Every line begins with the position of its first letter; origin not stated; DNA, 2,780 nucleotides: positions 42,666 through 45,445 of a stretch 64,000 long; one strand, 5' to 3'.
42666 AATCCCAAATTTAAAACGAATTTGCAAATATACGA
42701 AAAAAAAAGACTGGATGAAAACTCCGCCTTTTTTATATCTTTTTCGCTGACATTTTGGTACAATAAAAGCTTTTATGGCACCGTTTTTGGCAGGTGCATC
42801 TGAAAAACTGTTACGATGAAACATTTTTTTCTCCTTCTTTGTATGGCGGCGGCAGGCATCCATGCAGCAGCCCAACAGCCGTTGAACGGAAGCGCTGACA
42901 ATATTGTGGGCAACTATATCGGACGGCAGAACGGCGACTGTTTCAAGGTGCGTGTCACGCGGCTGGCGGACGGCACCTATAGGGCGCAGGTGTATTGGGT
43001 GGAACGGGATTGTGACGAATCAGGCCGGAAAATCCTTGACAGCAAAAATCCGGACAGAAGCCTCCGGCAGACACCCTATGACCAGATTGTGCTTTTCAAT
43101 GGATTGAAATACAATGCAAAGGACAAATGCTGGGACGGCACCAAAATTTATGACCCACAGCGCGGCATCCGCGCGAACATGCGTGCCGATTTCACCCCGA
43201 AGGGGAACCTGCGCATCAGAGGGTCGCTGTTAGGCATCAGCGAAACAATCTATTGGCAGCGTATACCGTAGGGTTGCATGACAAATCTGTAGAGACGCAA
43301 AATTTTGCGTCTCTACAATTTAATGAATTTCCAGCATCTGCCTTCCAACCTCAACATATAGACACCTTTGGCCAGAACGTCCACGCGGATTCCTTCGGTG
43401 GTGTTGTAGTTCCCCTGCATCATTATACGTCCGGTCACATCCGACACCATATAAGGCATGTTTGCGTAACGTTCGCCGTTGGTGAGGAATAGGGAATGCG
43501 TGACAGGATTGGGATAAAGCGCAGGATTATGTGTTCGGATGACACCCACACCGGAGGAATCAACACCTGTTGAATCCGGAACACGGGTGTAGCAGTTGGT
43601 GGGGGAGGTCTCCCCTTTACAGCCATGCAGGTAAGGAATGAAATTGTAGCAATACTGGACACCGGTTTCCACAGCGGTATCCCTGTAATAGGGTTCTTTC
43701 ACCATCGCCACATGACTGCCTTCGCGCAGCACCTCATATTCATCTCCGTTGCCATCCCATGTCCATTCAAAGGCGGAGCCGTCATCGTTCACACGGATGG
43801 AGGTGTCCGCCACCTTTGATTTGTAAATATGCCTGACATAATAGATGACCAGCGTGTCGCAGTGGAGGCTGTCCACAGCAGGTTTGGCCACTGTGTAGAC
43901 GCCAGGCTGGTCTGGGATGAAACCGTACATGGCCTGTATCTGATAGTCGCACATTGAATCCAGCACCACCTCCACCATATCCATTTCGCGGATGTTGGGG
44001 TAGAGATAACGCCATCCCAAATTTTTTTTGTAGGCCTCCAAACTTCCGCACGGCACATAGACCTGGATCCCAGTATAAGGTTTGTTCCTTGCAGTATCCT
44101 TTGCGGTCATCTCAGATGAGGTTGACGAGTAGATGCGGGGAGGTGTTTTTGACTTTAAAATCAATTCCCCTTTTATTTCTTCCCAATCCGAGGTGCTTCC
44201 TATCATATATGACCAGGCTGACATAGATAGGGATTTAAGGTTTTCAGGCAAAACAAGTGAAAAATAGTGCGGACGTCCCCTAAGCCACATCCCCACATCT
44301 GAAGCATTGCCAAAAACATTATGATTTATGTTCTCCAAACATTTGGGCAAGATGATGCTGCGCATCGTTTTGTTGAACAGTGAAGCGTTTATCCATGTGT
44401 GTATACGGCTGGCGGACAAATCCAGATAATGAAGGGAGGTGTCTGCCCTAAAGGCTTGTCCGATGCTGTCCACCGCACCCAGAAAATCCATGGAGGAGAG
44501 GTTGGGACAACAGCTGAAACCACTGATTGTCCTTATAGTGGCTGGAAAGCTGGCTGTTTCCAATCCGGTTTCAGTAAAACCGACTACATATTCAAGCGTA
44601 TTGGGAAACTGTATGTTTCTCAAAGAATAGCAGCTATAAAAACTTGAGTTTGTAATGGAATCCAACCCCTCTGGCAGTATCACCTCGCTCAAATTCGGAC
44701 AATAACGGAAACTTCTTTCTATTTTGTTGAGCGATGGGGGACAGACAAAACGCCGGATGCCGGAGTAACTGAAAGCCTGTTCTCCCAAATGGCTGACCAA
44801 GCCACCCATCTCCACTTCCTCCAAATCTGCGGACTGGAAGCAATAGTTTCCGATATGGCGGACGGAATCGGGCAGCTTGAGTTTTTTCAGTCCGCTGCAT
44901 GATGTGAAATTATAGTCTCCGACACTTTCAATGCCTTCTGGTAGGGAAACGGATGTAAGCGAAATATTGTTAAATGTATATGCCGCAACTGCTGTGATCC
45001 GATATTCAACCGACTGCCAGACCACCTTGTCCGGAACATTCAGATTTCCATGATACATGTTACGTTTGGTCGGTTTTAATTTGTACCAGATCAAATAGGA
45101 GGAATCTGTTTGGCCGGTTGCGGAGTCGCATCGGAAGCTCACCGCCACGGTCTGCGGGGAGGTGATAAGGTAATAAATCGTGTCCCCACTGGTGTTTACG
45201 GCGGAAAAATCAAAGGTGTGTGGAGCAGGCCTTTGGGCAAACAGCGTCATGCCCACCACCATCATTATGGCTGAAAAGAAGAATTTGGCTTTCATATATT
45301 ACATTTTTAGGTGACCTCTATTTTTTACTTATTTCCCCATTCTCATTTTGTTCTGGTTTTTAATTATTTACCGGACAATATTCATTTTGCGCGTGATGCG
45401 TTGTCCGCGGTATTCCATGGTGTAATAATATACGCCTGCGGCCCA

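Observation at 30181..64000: Array of five giant, co-oriented paralogous T9SS cargo genes sharing a modular core of unknown function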

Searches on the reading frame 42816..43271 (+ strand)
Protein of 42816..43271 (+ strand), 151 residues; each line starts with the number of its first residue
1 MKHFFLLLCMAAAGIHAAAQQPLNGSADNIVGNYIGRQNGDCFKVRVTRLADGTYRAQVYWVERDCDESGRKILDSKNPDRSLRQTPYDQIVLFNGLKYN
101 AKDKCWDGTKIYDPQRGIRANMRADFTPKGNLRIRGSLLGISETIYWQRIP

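Call 56: search_protein_families(library=pfam, proteins=[window:42816-43271:+], max_evalue=0.1)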
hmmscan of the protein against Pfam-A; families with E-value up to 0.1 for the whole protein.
window:42816-43271:+ (151 aa): 2 families
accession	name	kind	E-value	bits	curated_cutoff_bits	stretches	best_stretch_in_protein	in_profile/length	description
PF09917.15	DUF2147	-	9.1e-14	52.4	27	1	44-149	13-112/112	Uncharacterized protein conserved in bacteria (DUF2147)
PF01134.28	GIDA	-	0.094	12.2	22.1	0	32-113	130-210/391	Glucose inhibited division protein A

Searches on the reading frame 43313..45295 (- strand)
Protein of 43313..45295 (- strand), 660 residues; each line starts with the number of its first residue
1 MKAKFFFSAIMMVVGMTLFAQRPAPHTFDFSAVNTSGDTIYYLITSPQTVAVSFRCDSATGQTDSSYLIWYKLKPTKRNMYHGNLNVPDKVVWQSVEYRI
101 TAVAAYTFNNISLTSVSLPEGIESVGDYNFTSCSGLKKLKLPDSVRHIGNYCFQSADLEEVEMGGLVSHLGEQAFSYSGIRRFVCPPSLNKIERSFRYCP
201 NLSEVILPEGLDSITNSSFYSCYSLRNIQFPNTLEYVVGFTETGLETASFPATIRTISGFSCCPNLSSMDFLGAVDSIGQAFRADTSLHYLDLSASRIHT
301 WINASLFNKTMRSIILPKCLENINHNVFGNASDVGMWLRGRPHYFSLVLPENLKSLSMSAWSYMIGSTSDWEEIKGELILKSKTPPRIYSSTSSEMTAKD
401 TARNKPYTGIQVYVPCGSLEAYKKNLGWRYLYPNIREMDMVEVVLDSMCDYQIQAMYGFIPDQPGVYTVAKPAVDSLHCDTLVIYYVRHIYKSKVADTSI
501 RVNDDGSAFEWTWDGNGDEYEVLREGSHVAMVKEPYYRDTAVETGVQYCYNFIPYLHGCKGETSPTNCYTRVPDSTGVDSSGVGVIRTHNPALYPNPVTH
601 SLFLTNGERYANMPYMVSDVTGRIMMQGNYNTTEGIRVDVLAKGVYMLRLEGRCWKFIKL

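Call 4: search_protein_families(library=pfam, proteins=[window:43313-45295:-], max_evalue=0.01)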
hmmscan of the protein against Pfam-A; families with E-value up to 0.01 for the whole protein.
window:43313-45295:- (660 aa): 2 families
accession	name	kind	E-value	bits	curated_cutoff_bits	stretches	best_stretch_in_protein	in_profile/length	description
PF13306.12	LRR_5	-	1.5e-45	154.6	27.7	3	102-223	2-124/127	BspA type Leucine rich repeat region (6 copies)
PF18962.6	Por_Secre_tail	-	1.6e-06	28.8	27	1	593-652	1-64/75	Secretion system C-terminal sorting domain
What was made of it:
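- On T9SS type B cargo (CHU_C / TIGR04131, SprB-like): A and C show only Por_Secre_tail (call 4).
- Closest known: Generic T9SS type A cargo surface proteins of Bacteroidota. Same: A BspA-type LRR cargo gene even sits inside the array (call 4).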

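Call 5: search_protein_families(library=ncbifam, proteins=[window:43313-45295:-], max_evalue=0.01)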
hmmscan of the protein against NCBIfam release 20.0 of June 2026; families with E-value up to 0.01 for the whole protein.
window:43313-45295:- (660 aa): 4 families
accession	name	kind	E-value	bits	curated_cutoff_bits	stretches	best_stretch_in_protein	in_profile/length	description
NF047961.1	adhesin_HupY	equivalog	1.7e-14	52.9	1250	0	200-237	209-245/978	leucine-rich repeat adhesin HupY/LrrG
TIGR04183.1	Por_Secre_tail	domain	6.4e-08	32.5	23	1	593-651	1-59/72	T9SS type A sorting domain-containing protein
NF038113.1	T9SSA_dep_M36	equivalog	3.2e-05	22.3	885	1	583-653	785-858/869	T9SS-dependent M36 family metallopeptidase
NF045861.1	glide_Gli349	exception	4.4e-05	20.3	1750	0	101-158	2689-2746/3169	gliding machinery surface structure protein Gli349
